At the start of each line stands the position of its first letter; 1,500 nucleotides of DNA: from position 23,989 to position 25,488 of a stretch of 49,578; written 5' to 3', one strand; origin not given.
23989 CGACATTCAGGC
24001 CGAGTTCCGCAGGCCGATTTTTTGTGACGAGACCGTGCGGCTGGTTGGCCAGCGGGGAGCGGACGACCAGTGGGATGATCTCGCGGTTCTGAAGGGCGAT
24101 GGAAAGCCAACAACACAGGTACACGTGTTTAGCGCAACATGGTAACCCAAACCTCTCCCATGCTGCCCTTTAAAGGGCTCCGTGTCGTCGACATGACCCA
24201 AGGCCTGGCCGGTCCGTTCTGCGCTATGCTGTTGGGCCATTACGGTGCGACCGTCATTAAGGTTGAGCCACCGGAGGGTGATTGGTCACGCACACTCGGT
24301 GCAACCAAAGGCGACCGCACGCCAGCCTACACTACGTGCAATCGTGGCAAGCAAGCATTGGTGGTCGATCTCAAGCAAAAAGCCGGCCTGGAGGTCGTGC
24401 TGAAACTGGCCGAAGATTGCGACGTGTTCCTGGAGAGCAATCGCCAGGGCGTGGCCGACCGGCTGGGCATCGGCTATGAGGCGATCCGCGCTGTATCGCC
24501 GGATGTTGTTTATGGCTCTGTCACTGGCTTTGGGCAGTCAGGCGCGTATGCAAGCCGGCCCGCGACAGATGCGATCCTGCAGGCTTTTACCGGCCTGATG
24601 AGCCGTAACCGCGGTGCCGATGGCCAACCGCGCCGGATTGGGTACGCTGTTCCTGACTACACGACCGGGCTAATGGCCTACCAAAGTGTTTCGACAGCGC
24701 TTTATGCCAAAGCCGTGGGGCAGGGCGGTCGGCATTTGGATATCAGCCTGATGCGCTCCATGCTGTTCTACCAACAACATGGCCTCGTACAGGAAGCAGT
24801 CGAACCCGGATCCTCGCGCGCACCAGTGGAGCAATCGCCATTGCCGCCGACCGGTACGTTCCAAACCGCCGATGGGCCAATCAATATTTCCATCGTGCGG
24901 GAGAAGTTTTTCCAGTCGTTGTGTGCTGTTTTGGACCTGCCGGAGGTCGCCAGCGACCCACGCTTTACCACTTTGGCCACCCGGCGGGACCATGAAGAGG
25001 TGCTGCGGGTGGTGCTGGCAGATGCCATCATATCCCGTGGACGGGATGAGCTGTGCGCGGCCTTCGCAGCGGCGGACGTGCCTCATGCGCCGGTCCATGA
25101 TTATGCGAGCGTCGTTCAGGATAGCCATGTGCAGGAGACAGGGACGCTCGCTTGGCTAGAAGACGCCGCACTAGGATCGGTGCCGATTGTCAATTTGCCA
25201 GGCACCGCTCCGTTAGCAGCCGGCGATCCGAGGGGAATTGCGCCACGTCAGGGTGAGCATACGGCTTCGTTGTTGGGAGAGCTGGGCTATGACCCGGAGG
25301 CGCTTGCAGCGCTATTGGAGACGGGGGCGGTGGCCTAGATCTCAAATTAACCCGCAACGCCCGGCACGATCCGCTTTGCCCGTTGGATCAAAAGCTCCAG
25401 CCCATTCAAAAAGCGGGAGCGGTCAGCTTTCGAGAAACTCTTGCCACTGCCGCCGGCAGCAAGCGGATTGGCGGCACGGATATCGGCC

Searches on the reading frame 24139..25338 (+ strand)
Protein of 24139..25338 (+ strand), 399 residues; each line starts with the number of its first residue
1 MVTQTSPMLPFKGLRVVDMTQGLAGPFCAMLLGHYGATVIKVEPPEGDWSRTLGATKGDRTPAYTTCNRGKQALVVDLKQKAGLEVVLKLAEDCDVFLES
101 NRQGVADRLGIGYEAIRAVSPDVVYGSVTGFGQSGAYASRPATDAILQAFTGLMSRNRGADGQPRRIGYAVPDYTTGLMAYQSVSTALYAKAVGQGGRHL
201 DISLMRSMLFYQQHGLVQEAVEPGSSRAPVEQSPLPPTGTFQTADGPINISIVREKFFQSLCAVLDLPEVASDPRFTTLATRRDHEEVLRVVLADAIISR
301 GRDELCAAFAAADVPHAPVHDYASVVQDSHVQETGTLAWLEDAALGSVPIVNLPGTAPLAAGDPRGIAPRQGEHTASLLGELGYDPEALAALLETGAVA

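Call 38: search_protein_families(library=pfam, proteins=[window:24139-25338:+], max_evalue=0.001)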
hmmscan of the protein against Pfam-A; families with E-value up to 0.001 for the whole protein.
window:24139-25338:+ (399 aa): 1 family
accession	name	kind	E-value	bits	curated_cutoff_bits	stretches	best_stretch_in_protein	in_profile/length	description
PF02515.22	CoA_transf_3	-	4.2e-101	339.1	23.3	1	12-375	2-366/366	CoA-transferase family III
